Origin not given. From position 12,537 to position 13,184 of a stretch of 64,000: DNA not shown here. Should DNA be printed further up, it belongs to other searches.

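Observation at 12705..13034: Bacterial SET-domain protein in an accessory cassette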

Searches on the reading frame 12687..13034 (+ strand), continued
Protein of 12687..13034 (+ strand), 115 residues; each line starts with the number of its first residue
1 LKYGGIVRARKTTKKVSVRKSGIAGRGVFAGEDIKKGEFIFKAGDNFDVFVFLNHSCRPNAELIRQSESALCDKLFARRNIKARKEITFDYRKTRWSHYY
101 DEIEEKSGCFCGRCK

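Call 27: find_encoding_contigs(protein=P0003, flank=10000)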
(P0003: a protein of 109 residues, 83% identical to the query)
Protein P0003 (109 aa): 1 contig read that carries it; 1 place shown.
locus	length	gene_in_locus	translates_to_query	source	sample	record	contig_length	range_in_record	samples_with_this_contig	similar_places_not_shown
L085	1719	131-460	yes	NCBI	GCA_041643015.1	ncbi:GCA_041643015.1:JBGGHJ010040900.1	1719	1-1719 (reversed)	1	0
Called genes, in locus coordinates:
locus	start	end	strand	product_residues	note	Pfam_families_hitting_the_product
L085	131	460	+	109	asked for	PF00856:SET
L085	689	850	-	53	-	-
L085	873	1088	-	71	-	-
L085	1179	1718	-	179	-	?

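Call 32: search_dna_similar(query=window:12705-13031:+, collection=phages, mode=protein, max_evalue=0.01)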
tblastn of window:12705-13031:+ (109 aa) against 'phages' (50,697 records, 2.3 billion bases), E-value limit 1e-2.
Records with a match: 1; places in all: 1; records where one place covers at least 80% of the query: 0.
Best place of each record, by identity: <60% 1.
By first word of the organism name: Caudoviricetes 1.
By host as written in the record: - 1.
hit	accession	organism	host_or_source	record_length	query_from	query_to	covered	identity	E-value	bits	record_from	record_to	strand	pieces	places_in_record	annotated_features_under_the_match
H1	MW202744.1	Caudoviricetes sp.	Manatee Spring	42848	9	90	75%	36.7%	1e-3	42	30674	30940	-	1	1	pbcV-1 histone H3-lys 27 methyltransferase structure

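Call 33: get_annotated_region(hit=H1, flank=3000)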
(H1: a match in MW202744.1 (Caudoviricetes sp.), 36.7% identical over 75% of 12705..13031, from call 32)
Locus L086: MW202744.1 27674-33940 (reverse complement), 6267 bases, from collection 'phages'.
description: Podoviridae sp. isolate ct1fd225, complete genome.
organism: Caudoviricetes sp. (NCBI taxid 2832643)
taxonomy: Viruses; Duplodnaviria; Heunggongvirae; Uroviricota; Caudoviricetes
host: -; source: Manatee Spring; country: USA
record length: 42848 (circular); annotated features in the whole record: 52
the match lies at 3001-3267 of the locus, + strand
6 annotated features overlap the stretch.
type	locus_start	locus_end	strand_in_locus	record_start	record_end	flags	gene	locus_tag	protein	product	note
CDS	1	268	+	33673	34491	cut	-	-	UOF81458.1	hypothetical protein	-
CDS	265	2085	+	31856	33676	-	-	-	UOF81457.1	phage stabilization protein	-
CDS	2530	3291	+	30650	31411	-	-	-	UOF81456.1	pbcV-1 histone H3-lys 27 methyltransferase structure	-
CDS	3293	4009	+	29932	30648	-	-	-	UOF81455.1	hypothetical protein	-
CDS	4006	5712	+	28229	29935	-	-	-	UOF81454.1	hypothetical protein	-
CDS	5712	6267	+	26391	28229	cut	-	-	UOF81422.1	putative terL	-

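Call 38: search_protein_families(library=padloc, proteins=[window:12687-13034:+], max_evalue=0.01)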
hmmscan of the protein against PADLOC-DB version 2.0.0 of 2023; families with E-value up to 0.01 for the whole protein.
window:12687-13034:+ (115 aa): 0 families

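Call 40: search_protein_representatives(alignment_id=A2)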
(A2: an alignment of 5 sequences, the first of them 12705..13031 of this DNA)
Query: 5 sequences, 109 profile positions. Proteins with E-value up to 0.001 (for the whole library): 1638; up to 1e-10: 25; up to 1e-30: 1. The best 150 are listed.
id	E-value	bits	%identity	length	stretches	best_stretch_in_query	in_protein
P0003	1.3e-57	208.8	-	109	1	1-109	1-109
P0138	5.1e-26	107.1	-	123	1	7-108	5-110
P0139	1.4e-23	99.3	-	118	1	9-108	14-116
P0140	1.8e-22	95.7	-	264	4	45-108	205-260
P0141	2.4e-18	82.5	-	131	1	10-109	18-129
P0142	7.6e-18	80.8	-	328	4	46-86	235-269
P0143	7.7e-18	80.8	-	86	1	3-79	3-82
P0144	9.0e-18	80.6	-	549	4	32-106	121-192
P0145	3.4e-17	78.8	-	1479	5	47-91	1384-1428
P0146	5.1e-14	68.5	-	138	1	7-109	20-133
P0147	5.3e-14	68.5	-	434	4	45-108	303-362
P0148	5.8e-14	68.4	-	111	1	9-109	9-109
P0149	1.1e-13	67.4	-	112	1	9-109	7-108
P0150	1.4e-13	67.1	-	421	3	46-106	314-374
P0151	2.7e-13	66.2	-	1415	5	44-91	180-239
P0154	3.5e-13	65.8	-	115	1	10-109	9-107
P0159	4.4e-12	62.3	-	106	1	9-109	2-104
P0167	6.2e-10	55.4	-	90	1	11-103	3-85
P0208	2.9e-08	50.0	-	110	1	5-109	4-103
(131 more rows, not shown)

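Call 42: list_cluster_members(proteins=[P0138, P0139, P0141, P0146, P0148, P0149, P0154, P0159, P0167, P0208])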
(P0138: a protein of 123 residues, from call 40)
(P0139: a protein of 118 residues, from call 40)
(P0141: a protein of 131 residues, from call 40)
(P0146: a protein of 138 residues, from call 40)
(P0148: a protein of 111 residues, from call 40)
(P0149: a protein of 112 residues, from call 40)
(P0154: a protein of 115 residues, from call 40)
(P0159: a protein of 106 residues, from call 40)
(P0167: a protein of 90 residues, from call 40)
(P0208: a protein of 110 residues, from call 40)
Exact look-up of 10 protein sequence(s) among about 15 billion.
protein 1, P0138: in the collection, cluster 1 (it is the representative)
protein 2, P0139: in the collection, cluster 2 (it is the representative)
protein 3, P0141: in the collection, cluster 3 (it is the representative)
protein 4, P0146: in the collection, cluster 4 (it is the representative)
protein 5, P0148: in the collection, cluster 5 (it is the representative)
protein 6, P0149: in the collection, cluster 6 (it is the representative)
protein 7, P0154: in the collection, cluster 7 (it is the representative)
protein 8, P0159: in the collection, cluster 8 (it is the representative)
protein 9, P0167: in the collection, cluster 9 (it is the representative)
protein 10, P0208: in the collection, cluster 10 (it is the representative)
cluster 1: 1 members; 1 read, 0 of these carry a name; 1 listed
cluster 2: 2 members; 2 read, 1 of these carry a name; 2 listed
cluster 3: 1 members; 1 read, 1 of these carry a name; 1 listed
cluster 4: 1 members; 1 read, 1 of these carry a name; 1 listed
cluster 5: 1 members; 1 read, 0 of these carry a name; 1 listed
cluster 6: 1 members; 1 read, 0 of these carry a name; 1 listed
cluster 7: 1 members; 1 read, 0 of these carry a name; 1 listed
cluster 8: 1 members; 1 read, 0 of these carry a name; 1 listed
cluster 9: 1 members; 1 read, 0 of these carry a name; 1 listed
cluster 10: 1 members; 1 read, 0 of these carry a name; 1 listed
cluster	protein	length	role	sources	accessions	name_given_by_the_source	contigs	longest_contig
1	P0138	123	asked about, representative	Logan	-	-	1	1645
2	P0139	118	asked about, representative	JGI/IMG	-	SET domain-containing protein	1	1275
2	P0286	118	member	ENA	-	-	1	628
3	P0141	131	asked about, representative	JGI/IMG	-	SET domain-containing protein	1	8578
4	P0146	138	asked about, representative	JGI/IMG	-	hypothetical protein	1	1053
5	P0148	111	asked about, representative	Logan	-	-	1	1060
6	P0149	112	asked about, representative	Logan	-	-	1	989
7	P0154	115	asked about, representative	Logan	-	-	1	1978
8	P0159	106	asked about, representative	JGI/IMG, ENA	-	-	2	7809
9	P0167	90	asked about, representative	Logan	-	-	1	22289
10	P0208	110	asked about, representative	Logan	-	-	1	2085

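Call 43: find_encoding_contigs(protein=P0141, flank=6000, max_places=2)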
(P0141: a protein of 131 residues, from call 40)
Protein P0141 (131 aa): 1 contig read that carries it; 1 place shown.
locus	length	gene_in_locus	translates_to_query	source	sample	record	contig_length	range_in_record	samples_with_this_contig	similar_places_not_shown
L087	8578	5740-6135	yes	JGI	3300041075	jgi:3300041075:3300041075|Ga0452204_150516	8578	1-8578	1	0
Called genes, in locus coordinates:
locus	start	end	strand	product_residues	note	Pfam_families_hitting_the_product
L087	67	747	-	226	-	PF00849:PseudoU_synth_2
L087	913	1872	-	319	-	PF01063:Aminotran_4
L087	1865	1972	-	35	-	-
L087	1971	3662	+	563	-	PF01368:DHH, PF02272:DHHA1, PF17768:RecJ_OB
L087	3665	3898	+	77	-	PF00075:RNase_H, PF13456:RVT_3 (weak)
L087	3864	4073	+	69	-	-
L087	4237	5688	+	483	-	PF13567:DUF4131, PF03772:Competence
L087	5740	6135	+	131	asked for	PF00856:SET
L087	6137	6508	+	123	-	-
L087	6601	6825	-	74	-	-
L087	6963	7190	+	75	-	-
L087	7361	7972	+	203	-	PF00753:Lactamase_B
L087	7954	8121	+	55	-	-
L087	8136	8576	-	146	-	?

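Call 44: find_encoding_contigs(protein=P0167, flank=6000, max_places=2)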
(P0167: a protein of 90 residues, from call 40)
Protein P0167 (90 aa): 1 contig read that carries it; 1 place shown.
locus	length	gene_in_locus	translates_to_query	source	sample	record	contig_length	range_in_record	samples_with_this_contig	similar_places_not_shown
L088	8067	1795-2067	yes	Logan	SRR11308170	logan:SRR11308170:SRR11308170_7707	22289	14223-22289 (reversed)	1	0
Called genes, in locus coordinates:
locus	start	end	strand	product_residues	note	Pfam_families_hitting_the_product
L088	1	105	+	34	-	?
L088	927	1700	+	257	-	PF23023:Anti-Pycsar_Apyc1, PF00753:Lactamase_B (weak), PF12706:Lactamase_B_2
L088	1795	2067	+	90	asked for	PF00856:SET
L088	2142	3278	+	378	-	PF01071:GARS_A (faint), PF02786:CPSase_L_D2 (faint), PF08442:ATP-grasp_2, PF13549:ATP-grasp_5, PF24948:Citrate_synth_N, PF00549:Ligase_CoA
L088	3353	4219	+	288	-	PF02629:CoA_binding, PF13380:CoA_binding_2 (weak), PF00549:Ligase_CoA, PF13607:Succ_CoA_lig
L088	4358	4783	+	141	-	PF00334:NDK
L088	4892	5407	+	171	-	PF02620:YceD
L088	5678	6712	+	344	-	PF02504:FA_synthesis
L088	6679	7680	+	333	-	PF00108:Thiolase_N (weak), PF08545:ACP_syn_III, PF08541:ACP_syn_III_C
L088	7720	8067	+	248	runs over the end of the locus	PF00106:adh_short, PF08659:KR, PF13460:NAD_binding_10 (weak), PF13561:adh_short_C2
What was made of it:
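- Closest known: Uncharacterised mini-SET proteins in metagenomes, phages and giant viruses. Different: They are rare singletons in diverse chromosomal contexts (calls 42-44).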

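Call 51: search_solved_structures(query=A4, max_evalue=0.001, show_alignments=2)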
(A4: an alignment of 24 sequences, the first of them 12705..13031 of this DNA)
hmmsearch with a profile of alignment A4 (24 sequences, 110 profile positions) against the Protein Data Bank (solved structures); distinct sequences matched with E-value up to 0.001: 164 (the best 60 are shown).
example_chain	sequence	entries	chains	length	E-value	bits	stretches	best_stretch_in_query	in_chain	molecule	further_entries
7w67_C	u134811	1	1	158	9.2e-18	67.4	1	28-107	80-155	Histone-lysine N-methyltransferase 2A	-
7w6a_C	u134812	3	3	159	9.4e-18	67.4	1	28-107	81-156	Histone-lysine N-methyltransferase 2A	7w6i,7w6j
5f5e_A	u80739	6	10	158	1.5e-17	66.7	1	24-107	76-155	Histone-lysine N-methyltransferase 2A | Histone-lysine N-methyltransferase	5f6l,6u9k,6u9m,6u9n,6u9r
7u5v_A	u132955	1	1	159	2e-17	66.3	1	24-107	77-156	Histone-lysine N-methyltransferase 2A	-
2w5y_A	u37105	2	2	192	2.8e-17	65.8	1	24-107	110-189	HISTONE-LYSINE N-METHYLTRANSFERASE HRX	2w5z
6kiu_K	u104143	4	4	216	3.9e-17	65.4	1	24-107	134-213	Histone-lysine N-methyltransferase 2A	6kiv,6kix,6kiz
6pwv_C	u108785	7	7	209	4.2e-17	65.3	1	24-107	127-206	Histone-lysine N-methyltransferase 2A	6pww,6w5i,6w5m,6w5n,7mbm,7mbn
7bre_B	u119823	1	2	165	4.2e-17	65.3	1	38-106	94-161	Histone-lysine N-methyltransferase 2B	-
7ud5_K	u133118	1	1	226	5e-17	65.1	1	24-107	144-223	cDNA FLJ56846, highly similar to Zinc finger protein HRX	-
4z4p_A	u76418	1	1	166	6.8e-14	55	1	27-107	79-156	Histone-lysine N-methyltransferase 2D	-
5f59_A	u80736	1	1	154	2.1e-13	53.4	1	29-107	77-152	Histone-lysine N-methyltransferase 2C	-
5f6k_C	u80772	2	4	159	2.2e-13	53.3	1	29-107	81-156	Histone-lysine N-methyltransferase 2C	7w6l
6kiw_K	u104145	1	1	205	5.5e-13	52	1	30-107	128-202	Histone-lysine N-methyltransferase 2C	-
6chg_C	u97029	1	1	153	1e-12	51.2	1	29-107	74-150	Histone-lysine N-methyltransferase, H3 lysine-4 specific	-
6ugm_M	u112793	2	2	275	4.4e-12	49.1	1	29-107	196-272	Histone-lysine N-methyltransferase, H3 lysine-4 specific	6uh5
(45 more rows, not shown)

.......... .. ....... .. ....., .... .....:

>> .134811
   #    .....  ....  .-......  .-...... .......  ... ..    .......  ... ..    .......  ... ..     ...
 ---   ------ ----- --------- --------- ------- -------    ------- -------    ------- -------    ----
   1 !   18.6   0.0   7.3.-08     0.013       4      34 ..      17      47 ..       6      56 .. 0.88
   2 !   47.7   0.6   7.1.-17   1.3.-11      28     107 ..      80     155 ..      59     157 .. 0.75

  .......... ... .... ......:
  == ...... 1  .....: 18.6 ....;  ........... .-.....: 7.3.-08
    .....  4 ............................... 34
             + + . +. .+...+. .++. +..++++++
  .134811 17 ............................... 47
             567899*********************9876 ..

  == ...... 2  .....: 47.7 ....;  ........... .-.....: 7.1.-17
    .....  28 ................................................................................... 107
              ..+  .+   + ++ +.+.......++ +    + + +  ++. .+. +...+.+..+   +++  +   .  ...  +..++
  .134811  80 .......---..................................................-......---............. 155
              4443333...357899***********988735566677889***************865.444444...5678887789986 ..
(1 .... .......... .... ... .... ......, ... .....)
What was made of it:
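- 12810..12839 (+): Residues 36-45 (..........), a 10-residue linker where canonical SET domains carry motif II (EYxGE) and the I-SET insert. The mini-SET profile aligns to MLL1 in two pieces and skips chain residues 48-79 (call 51).
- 13011..13028 (+): Codons for C103-F-C105-G-R-C108 (shortened post-SET CxCx2C). The segment aligns with the MLL1 post-SET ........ (call 51).
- The PDB profile search gives the MLL1 SET domain at E 9e-18 (call 51).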

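Call 62: predict_structure(alignment_id=A4)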
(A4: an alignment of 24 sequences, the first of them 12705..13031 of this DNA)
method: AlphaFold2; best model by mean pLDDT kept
length: 109 residues; sequences in the alignment: 24
mean_pLDDT: 89.4   pTM: 0.81
mean pLDDT of the five models: 89.4, 85.6, 84.3, 84.2, 83.1
residues with pLDDT >= 90: 71; 70-90: 32; 50-70: 4; < 50: 2
segments of 3 or more residues with pLDDT < 50: none
pLDDT, mean of each block of 10 residues (from residue 1): 72 92 97 94 93 94 91 97 92 81 77
secondary structure, 60 per line:
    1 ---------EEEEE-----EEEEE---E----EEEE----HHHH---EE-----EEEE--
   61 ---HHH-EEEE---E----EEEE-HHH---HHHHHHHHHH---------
elements in order: E10-14 E20-24 E33-36 H41-44 E55-58 E68-71 E80-83 H91-100
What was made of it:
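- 12810..12839 (+): The AlphaFold model has only a short helix at residues 41-44 here (call 62).
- On Canonical catalytically competent SET lysine methyltransferases: The model has only a 4-residue helix there (call 62).
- The AlphaFold model has pLDDT 89.4 and pTM 0.81 (call 62). The predicted fold is confident and compact (call 62).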

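Call 64: fold_search(model_id=the predicted structure, library=viral)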
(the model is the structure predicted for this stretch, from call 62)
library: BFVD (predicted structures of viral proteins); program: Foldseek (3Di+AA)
matches with E <= 10: 130; with E <= 0.001: 21
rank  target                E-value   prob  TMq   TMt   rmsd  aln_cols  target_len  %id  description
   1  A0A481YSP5            2.0e-06  1.00  0.63  0.68   4.3        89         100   31  SET domain protein [Marseillevirus LCMAC101]
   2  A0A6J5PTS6            3.1e-06  1.00  0.64  0.28   5.6        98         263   24  SET domain containing protein [uncultured Caudovirales phage]
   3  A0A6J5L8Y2            3.3e-06  1.00  0.59  0.51   7.0       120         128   28  SET domain containing protein [uncultured Caudovirales phage]
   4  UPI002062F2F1         6.3e-06  1.00  0.58  0.62   6.0        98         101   30  (no name look-up for this kind of identifier)
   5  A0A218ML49            8.0e-06  1.00  0.64  0.08   3.8        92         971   26  SET domain-containing protein [uncultured virus]
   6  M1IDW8                9.0e-06  1.00  0.57  0.53   5.2       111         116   25  (no name in the UniProt tables at hand)
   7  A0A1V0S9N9            1.0e-05  1.00  0.63  0.55   4.2        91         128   25  SET domain-containing protein [Catovirus CTV1]
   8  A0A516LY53            3.6e-05  1.00  0.56  0.45   7.9       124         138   22  (no name in the UniProt tables at hand)
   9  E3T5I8                5.8e-05  1.00  0.60  0.41   7.4       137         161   20  SET domain-containing protein [Cafeteria roenbergensis virus (strain BV-PW1)]
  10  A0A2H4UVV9            6.5e-05  1.00  0.63  0.37   5.8       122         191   20  Lysine methyltransferase [Bodo saltans virus]
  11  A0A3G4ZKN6            1.1e-04  1.00  0.55  0.24   8.2       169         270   15  SET domain-containing protein [Terrestrivirus sp.]
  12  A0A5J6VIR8            1.4e-04  1.00  0.58  0.37   6.4       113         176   20  SET domain protein [Megaviridae environmental sample]
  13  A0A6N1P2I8            1.9e-04  1.00  0.52  0.24   6.8       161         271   15  Putative SET domain-containing protein [Tupanvirus soda lake]
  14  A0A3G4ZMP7            2.3e-04  1.00  0.67  0.26   4.3       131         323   21  SET domain-containing protein [Terrestrivirus sp.]
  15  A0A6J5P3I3            3.1e-04  1.00  0.59  0.41   8.1       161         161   19  SET domain containing protein [uncultured Caudovirales phage]
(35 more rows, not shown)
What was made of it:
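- BFVD top hits include a 100-aa Marseillevirus SET and uncultured Caudovirales SETs (call 64).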

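Call 69: fold_search(model_id=the predicted structure, library=pdb)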
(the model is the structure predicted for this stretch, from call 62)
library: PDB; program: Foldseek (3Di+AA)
matches with E <= 10: 536; with E <= 0.001: 287
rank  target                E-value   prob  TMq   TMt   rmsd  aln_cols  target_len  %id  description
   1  6u9m_A                1.9e-07  1.00  0.67  0.50   5.8       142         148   23  MLL1 SET N3861I/Q3867L bound to inhibitor 16 (TC-5109) (released 2020-07-01)
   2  7td5_F                4.9e-07  1.00  0.66  0.17   6.5       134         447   22  Structure of human PRC2-EZH1 containing phosphorylated SUZ12 (released 2022-11-16)
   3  6u9n_A                5.8e-07  1.00  0.65  0.49   6.5       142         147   22  MLL1 SET N3861I/Q3867L bound to inhibitor 14 (TC-5139) (released 2020-07-01)
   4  8fyh_A                8.3e-07  1.00  0.64  0.14   6.0       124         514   22  G4 RNA-mediated PRC2 dimer (released 2023-10-04)
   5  6u9n_B                1.1e-06  1.00  0.63  0.47   7.2       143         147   22  MLL1 SET N3861I/Q3867L bound to inhibitor 14 (TC-5139) (released 2020-07-01)
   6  5f5e                  1.2e-06  1.00  0.62  0.47   7.4       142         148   22  The Crystal Structure of MLL1 SET domain with N3816I/Q3867L mutation (released 2016-02-24)
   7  9dch_A                1.3e-06  1.00  0.60  0.15   6.2       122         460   21  Single-stranded RNA-mediated PRC2 dimer (released 2025-03-12)
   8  6u9k_B                1.3e-06  1.00  0.63  0.46   7.3       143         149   22  MLL1 SET N3861I/Q3867L bound to inhibitor 18 (TC-5153) (released 2020-07-01)
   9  7td5_A                1.3e-06  1.00  0.65  0.15   6.6       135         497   21  Structure of human PRC2-EZH1 containing phosphorylated SUZ12 (released 2022-11-16)
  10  5f6l_A                1.5e-06  1.00  0.65  0.47   5.9       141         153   25  The crystal structure of MLL1 (N3861I/Q3867L) in complex with RbBP5 and Ash2L (released 2016-02-24)
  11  6kqq_A                1.7e-06  1.00  0.62  0.31   6.9       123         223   24  NSD1 SET domain in complex with BT3 and SAM (released 2020-09-02)
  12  2w5z_A                1.7e-06  1.00  0.66  0.41   6.1       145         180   23  Ternary Complex of the Mixed Lineage Leukaemia (MLL1) SET Domain with the cofactor product S-Adenosylhomocysteine and  (released 2009-02-10)
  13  8fbg_A                1.7e-06  1.00  0.63  0.33   7.9       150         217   21  Crystal structure of NSD1 Mutant-Y1869C (released 2023-01-18)
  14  9wms_s                1.7e-06  1.00  0.61  0.17   8.0       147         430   24  Co-transcriptional histone H3K36 methylation complex containing RNA polymerase II elongation complex, Set2, and the up (released 2025-12-24)
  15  9wmu_s                2.3e-06  1.00  0.59  0.16   6.6       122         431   25  Co-transcriptional histone H3K36 methylation complex containing RNA polymerase II elongation complex, Set2, and the up (released 2025-12-24)
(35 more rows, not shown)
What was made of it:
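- On SET-domain superfamily (Pfam PF00856): The AlphaFold model (pLDDT 89.4) matches MLL1, EZH and NSD SET domains at Foldseek probability 1.0 and TMq 0.60-0.68 (calls 62, 69).
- Foldseek gives probability 1.0 and TMq 0.60-0.68 to MLL1, EZH1/2 and NSD SET domains (call 69).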

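Call 72: search_protein_families(library=ncbifam, proteins=[window:12705-13031:+], max_evalue=0.01)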
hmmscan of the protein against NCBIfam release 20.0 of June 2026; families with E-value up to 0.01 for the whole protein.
window:12705-13031:+ (109 aa): 0 families

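Call 73: search_protein_families(library=phrogs, proteins=[window:12705-13031:+], max_evalue=0.01)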
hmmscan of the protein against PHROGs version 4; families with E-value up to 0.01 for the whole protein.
window:12705-13031:+ (109 aa): 2 families
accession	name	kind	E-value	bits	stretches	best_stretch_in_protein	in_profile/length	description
phrog_34170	-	unknown function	0.00051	20.6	1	6-87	189-277/296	-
phrog_28741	-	unknown function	0.0019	19.2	0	7-76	7-81/100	-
